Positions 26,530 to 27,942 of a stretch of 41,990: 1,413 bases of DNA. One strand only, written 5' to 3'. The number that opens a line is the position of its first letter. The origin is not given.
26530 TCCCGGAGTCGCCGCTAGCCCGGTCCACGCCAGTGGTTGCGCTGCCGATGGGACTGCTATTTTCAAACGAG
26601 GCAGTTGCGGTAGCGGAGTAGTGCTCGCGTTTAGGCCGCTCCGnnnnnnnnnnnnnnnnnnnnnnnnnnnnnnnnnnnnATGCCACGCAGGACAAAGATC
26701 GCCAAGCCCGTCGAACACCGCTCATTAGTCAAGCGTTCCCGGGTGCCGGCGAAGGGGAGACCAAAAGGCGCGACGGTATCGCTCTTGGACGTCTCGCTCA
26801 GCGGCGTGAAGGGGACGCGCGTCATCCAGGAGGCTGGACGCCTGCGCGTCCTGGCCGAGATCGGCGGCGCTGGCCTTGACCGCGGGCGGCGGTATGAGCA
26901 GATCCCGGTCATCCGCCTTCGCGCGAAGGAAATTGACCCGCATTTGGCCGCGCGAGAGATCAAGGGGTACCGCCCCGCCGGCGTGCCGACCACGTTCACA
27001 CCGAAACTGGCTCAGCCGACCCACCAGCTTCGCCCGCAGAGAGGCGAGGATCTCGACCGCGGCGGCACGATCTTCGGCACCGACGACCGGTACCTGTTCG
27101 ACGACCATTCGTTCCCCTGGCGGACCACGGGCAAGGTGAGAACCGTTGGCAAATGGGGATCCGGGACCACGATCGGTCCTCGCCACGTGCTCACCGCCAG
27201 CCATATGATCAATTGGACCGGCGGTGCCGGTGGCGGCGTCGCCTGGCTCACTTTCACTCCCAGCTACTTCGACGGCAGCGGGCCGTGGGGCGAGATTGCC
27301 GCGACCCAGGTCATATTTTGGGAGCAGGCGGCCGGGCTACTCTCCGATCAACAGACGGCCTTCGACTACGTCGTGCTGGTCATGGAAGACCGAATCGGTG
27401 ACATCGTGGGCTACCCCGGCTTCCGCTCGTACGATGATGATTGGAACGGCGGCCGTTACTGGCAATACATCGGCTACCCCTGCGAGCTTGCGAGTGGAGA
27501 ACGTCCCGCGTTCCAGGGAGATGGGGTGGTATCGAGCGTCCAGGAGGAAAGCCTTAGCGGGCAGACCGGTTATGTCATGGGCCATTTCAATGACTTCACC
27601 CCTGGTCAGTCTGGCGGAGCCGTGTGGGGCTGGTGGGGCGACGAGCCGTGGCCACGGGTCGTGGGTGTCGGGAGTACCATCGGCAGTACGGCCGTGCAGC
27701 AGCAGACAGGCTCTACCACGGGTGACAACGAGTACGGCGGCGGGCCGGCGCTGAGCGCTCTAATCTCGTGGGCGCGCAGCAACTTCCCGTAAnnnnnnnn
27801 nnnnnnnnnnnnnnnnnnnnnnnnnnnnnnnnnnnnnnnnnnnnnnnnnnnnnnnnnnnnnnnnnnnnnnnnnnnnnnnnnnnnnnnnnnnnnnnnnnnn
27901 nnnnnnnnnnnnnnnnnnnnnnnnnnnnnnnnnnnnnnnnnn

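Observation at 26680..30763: Co-directional block of three unrelated, apparently cytoplasmic peptidases plus a duplicated 75-aa domain: candidate undescribed proteolytic conflict or processing system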

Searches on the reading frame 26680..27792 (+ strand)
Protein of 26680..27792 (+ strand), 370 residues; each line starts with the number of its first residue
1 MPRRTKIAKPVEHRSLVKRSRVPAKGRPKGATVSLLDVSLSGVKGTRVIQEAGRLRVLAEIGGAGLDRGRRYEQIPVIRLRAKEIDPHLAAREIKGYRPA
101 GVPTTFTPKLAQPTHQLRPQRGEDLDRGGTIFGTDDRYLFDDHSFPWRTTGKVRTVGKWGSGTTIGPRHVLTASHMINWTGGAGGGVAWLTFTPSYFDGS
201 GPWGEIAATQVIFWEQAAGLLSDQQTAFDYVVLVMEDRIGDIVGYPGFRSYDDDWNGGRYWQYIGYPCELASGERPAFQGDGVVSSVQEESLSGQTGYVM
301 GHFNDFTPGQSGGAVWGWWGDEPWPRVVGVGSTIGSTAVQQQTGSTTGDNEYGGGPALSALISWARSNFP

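Call 3: search_protein_families(library=pfam, proteins=[window:26680-27792:+], max_evalue=0.1)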
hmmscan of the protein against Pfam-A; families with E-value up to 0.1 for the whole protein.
window:26680-27792:+ (370 aa): 2 families
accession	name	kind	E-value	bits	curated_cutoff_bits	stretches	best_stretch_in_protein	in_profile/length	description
PF13365.12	Trypsin_2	-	9e-06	26.9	27.6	1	160-316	1-135/144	Trypsin-like peptidase domain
PF00089.32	Trypsin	-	0.09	13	20.6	0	142-179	9-46/220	Trypsin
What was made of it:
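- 26680..27792 (+): V8-like (S1B-type) serine peptidase with a conserved, basic 150-aa N-terminal extension. It is an independent stand-alone unit. Trypsin_2 scores 26.9 bits against a cut-off of 27.6 (call 3).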

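Call 4: search_protein_families(library=padloc, proteins=[window:26680-27792:+], max_evalue=0.1)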
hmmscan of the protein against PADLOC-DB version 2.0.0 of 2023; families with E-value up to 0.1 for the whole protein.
window:26680-27792:+ (370 aa): 0 families

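Call 6: search_protein_families(library=ncbifam, proteins=[window:26680-27792:+], max_evalue=0.1)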
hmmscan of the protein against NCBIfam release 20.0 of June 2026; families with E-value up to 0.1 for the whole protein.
window:26680-27792:+ (370 aa): 0 families

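Call 26: search_solved_structures(query=window:26680-27792:+, max_evalue=1, show_alignments=2)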
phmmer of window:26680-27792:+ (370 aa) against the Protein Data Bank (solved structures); distinct sequences matched with E-value up to 1: 16.
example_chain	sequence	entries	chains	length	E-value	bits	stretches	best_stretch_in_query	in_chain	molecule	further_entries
1p3c_A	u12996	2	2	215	0.012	17.9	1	142-270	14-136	glutamyl-endopeptidase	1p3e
1qrz_A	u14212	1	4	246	0.56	12.4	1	142-178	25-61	PLASMINOGEN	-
1pyt_D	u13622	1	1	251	0.66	12.1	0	142-179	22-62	CHYMOTRYPSINOGEN C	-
1rjx_B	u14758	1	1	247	0.78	11.9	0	142-178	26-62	Plasminogen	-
6d3x_A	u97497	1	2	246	0.79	11.9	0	142-178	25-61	Plasminogen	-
5ugd_A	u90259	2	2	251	0.79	11.9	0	142-178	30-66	Plasminogen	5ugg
1bui_A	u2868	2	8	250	0.79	11.9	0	142-178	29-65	Plasminogen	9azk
6d3z_A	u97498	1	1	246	0.79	11.9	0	142-178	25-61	Plasminogen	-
1bml_A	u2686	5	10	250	0.79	11.9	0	142-178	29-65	PLASMIN | Plasminogen | Activation peptide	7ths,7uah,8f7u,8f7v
3uir_A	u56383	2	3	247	0.79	11.9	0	142-178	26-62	Plasmin light chain B | Plasminogen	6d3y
6d40_A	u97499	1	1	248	0.79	11.9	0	142-178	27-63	Plasminogen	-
6q1u_A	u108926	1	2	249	0.79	11.9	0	142-178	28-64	Plasminogen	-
1ddj_A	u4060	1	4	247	0.79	11.9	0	142-178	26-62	PLASMINOGEN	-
1l4z_A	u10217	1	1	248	0.79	11.9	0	142-178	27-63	Plasminogen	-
1l4d_A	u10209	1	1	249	0.79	11.9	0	142-178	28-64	PLASMINOGEN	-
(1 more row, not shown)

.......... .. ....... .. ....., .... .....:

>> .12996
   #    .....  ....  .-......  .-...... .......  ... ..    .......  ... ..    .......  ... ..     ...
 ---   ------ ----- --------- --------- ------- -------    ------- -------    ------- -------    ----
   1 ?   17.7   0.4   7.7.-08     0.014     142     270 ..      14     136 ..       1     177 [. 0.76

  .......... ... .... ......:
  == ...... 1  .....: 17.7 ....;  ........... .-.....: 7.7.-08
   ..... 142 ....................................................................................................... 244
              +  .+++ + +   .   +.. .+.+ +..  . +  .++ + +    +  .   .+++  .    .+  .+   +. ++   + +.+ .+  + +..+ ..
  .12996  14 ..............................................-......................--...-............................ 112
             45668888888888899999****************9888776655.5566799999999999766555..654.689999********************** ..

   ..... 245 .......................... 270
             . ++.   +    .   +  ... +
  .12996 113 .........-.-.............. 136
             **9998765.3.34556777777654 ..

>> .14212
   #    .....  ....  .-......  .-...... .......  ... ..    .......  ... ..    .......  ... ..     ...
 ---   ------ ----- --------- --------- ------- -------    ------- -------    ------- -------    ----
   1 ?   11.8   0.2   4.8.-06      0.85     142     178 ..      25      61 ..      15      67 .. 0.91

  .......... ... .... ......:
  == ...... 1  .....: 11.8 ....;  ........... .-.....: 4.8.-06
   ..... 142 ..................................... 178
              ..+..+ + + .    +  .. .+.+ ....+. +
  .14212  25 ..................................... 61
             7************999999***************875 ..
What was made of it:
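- Checked: Trypsin_2 scores 26.9 bits, just under the 27.6 cut-off (call 3), and the best PDB hit is a glutamyl endopeptidase at E=0.012 (call 26).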

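Call 28: find_homologous_proteins(query=window:26680-27792:+, max_evalue=0.001)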
Query window:26680-27792:+ (370 aa): 405 proteins with E <= 0.001 among 8000 candidates; the best 120 are listed.
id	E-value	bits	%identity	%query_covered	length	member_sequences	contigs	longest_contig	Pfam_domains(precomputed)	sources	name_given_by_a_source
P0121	1.7e-252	855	100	100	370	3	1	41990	PF13365.13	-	-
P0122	4.1e-213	726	85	100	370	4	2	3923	-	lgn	-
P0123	8.1e-213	725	84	100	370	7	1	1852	PF13365.13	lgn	-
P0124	9.5e-213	725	84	100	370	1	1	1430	PF13365.13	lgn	-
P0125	2.8e-207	707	81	100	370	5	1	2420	PF13365.13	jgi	jgi:V8-like Glu-specific endopeptidase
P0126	1.8e-206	704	82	100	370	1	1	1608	PF13365.13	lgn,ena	-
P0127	1.7e-204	697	81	100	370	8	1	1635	-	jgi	jgi:V8-like Glu-specific endopeptidase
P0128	1.7e-202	691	80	100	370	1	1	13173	-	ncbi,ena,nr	ncbi:MAG TPA: hypothetical protein VK897_13805 [Anaerolineales bacterium]|nr:hypothetical protein [A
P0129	5.6e-201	686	78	100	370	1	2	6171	-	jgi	jgi:V8-like Glu-specific endopeptidase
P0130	1.2e-200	685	79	99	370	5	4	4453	-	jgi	-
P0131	5.2e-200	683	80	100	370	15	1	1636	PF13365.13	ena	-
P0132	7.0e-199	679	79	100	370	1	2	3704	-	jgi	jgi:V8-like Glu-specific endopeptidase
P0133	2.6e-198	677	79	100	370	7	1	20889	-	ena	-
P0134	8.9e-197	672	79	100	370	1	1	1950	PF13365.13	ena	-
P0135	1.6e-196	671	77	100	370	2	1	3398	-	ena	-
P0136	3.4e-196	670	76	100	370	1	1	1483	PF13365.13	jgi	jgi:V8-like Glu-specific endopeptidase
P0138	4.3e-195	666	78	98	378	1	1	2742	PF13365.13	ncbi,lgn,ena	-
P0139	7.0e-195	666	76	100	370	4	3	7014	PF13365.13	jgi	jgi:V8-like Glu-specific endopeptidase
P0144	7.6e-193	659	77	98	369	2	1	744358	PF13365.13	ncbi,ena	-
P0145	7.6e-192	656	74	100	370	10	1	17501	PF13365.13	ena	-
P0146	1.1e-191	655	74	100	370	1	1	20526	-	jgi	jgi:V8-like Glu-specific endopeptidase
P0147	1.0e-190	652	74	100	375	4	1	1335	PF13365.13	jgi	jgi:V8-like Glu-specific endopeptidase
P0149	5.1e-190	650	75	100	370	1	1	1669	PF13365.13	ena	-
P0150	1.4e-189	648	75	100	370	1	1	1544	PF13365.13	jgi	jgi:V8-like Glu-specific endopeptidase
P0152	2.5e-189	647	73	100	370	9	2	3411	PF13365.13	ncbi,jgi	jgi:hypothetical protein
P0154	4.1e-188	643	74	100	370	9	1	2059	PF13365.13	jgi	jgi:hypothetical protein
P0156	1.4e-187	642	73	100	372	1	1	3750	PF13365.13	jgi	jgi:V8-like Glu-specific endopeptidase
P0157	2.7e-187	641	73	100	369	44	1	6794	PF13365.13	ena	-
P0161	3.4e-185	634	73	100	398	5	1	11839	PF13365.13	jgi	jgi:V8-like Glu-specific endopeptidase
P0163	5.5e-184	630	73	100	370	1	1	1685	PF13365.13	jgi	jgi:V8-like Glu-specific endopeptidase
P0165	8.9e-184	629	73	100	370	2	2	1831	PF13365.13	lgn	-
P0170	4.3e-182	624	77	94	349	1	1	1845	PF13365.13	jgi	jgi:V8-like Glu-specific endopeptidase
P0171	1.2e-181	622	73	98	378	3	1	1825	PF13365.13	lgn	-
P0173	1.7e-181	622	72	98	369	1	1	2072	PF13365.13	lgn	-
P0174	1.7e-180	618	71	100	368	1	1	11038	PF13365.13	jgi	jgi:V8-like Glu-specific endopeptidase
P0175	4.5e-180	617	71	99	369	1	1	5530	PF13365.13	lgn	-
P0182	1.2e-176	606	70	100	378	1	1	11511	PF13365.13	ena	-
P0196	5.3e-168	577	70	98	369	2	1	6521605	-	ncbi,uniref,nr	ncbi:hypothetical protein FB561_2396 [Kribbella amoyensis]|uniref:Serine protease n=1 Tax=Kribbella 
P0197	1.3e-167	576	70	96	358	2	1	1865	PF13365.13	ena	-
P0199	4.1e-167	574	67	99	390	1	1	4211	PF13365.13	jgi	jgi:V8-like Glu-specific endopeptidase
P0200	7.5e-167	573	79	85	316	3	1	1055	PF13365.13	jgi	jgi:V8-like Glu-specific endopeptidase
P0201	1.0e-166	573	68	98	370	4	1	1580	PF13365.13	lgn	-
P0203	4.9e-165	567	67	98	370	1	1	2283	PF13365.13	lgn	-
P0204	9.5e-165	567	67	100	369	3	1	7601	PF13365.13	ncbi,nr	ncbi:MAG: trypsin-like peptidase domain-containing protein [Saprospiraceae bacterium]|nr:trypsin-lik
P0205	1.5e-164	566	69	98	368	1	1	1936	PF13365.13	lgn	-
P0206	8.5e-164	563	67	98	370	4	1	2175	PF13365.13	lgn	-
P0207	2.5e-163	562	68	99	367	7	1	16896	PF13365.13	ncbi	-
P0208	8.9e-163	560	67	98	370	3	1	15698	PF13365.13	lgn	-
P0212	2.7e-161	555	80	79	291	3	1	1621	PF13365.13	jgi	jgi:V8-like Glu-specific endopeptidase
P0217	1.7e-155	536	85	73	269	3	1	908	PF13365.13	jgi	jgi:V8-like Glu-specific endopeptidase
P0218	3.7e-155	535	70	91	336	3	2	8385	PF13365.13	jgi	jgi:V8-like Glu-specific endopeptidase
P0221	2.6e-153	529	63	98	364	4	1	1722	PF13365.13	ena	-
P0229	1.8e-147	510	61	98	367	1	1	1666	PF13365.13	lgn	-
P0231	6.0e-143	495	62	98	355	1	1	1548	PF13365.13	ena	-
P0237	3.2e-135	469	57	98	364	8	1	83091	PF13365.13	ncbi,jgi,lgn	jgi:V8-like Glu-specific endopeptidase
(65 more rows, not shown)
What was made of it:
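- On S1/PA-clan serine peptidase: Precomputed Pfam lists PF13365 for the same protein and for many homologs (call 28).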

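Call 29: find_encoding_contigs(protein=P0196, flank=8000, max_places=1)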
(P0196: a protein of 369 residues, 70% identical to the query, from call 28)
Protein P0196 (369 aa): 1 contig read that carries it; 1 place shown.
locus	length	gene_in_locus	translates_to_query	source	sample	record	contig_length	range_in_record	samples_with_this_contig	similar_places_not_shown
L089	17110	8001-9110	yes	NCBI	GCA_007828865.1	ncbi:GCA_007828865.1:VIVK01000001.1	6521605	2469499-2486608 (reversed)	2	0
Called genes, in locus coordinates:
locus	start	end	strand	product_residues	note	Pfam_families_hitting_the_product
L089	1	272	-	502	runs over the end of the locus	PF00128:Alpha-amylase, PF22157:SupH-like_C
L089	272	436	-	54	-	PF00128:Alpha-amylase (weak)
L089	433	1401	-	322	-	PF00296:Bac_luciferase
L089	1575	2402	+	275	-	PF00892:EamA (weak), PF06800:Sugar_transport, PF00892:EamA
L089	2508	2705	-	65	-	PF09360:zf-CDGSH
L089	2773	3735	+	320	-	PF14518:Haem_oxygenas_2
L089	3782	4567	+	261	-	PF00089:Trypsin, PF13365:Trypsin_2 (weak)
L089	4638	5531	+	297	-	PF05572:Peptidase_M43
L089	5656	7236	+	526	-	PF01946:Thi4 (weak), PF07992:Pyr_redox_2 (weak), PF00890:FAD_binding_2 (weak), PF01266:DAO, PF01593:Amino_oxidase, PF13450:NAD_binding_8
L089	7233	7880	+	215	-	PF01042:Ribonuc_L-PSP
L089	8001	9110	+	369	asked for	-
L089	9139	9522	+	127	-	PF07883:Cupin_2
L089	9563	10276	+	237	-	-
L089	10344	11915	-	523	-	PF20656:MS_N, PF01274:MS_TIM-barrel, PF20659:MS_C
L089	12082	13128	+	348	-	PF00356:LacI, PF00532:Peripla_BP_1, PF13377:Peripla_BP_3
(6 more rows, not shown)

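Call 30: find_encoding_contigs(protein=P0144, flank=8000, max_places=1)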
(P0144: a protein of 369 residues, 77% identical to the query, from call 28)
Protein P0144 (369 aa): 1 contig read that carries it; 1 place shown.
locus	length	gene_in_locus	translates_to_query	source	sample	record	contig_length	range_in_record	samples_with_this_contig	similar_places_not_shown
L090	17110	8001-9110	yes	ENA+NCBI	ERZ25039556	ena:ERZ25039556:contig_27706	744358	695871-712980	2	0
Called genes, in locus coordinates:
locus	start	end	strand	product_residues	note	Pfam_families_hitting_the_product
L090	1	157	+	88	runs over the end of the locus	-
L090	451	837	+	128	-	-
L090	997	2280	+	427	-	PF02129:Peptidase_S15, PF12146:Hydrolase_4, PF00561:Abhydrolase_1, PF12697:Abhydrolase_6, PF00326:Peptidase_S9 (faint), PF08840:BAAT_C (weak)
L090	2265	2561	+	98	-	-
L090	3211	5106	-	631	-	-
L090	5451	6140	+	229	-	PF00817:IMS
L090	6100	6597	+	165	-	PF11799:IMS_C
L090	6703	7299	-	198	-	-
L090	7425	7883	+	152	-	-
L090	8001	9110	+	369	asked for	PF13365:Trypsin_2 (weak)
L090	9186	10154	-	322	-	PF01904:DUF72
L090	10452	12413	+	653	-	-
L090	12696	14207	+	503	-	-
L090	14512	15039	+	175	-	-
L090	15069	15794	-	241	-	-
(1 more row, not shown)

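Call 31: find_encoding_contigs(protein=P0133, flank=8000, max_places=1)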
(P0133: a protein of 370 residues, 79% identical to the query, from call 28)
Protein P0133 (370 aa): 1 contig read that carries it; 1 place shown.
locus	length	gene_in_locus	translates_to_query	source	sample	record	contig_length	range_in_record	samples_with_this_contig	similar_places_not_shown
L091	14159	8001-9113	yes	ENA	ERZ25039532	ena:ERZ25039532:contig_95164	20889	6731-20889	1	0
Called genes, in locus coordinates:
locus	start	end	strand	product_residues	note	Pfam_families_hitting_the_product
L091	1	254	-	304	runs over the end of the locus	-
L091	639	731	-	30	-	-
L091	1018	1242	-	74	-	-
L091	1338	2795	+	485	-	-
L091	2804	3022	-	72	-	-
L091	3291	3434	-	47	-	-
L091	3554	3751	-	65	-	PF03729:DUF308 (weak)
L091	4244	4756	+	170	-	PF14018:DUF4234 (weak)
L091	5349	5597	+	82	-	-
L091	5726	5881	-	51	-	-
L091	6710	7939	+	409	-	PF18998:Flg_new_2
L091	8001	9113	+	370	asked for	-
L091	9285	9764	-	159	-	-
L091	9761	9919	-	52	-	-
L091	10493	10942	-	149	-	PF07136:DUF1385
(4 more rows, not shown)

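Call 51: search_protein_families(library=phrogs, proteins=[window:26680-27792:+], max_evalue=0.01)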
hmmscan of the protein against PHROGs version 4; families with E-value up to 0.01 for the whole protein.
window:26680-27792:+ (370 aa): 0 families

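Call 81: find_related_loci(query=A2, collection=viral_contigs, flank=8000)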
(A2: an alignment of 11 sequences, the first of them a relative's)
Query A2 (370 aa) in viral_contigs; peptide patterns used: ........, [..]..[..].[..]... (x = any residue, [..] = any of these).
280 stretches matched a pattern, but none encodes a relative of the query by tblastn (E <= 1e-3).

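Call 91: find_encoding_contigs(protein=P0128, flank=7000, max_places=2)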
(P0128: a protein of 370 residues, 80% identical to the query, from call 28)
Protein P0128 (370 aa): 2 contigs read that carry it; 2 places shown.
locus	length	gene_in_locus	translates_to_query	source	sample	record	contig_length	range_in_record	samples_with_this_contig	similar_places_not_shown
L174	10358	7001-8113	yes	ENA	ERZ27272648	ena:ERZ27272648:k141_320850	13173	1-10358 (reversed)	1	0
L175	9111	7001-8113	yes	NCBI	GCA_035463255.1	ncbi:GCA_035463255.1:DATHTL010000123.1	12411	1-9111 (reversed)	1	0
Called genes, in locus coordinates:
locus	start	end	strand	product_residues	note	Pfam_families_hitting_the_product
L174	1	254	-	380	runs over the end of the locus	-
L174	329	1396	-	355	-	PF03372:Exo_endo_phos (faint)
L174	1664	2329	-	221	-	PF13646:HEAT_2 (weak)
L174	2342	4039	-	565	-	PF01839:FG-GAP (faint), PF13517:FG-GAP_3 (weak)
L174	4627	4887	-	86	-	-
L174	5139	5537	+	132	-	PF18291:HU-HIG (weak)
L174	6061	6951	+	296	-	PF08310:LGFP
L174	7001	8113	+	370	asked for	-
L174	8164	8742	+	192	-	PF27874:Mob_CxxC_CxxC (weak)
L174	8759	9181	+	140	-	-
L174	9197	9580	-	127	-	-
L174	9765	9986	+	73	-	-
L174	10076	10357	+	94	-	?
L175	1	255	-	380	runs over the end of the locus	-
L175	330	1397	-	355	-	PF03372:Exo_endo_phos (faint)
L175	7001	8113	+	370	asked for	-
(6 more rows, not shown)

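Call 92: find_encoding_contigs(protein=P0146, flank=7000, max_places=2)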
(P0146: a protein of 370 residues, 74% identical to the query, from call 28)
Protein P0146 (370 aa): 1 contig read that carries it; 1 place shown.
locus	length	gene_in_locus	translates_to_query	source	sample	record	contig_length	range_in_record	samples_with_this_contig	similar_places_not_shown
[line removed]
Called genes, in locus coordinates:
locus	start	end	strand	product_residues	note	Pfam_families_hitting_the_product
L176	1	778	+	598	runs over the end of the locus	PF04055:Radical_SAM (faint)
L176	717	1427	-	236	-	-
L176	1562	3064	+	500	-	PF02310:B12-binding, PF04055:Radical_SAM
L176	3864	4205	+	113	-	-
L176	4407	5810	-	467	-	PF13570:Beta-prop_ACSF4 (weak), PF13360:PQQ_2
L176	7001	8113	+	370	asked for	-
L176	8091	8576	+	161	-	-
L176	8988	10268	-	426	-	PF00872:Transposase_mut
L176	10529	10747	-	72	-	-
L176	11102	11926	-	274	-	PF00665:rve, PF13683:rve_3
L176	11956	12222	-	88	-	PF01527:HTH_Tnp_1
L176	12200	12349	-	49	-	?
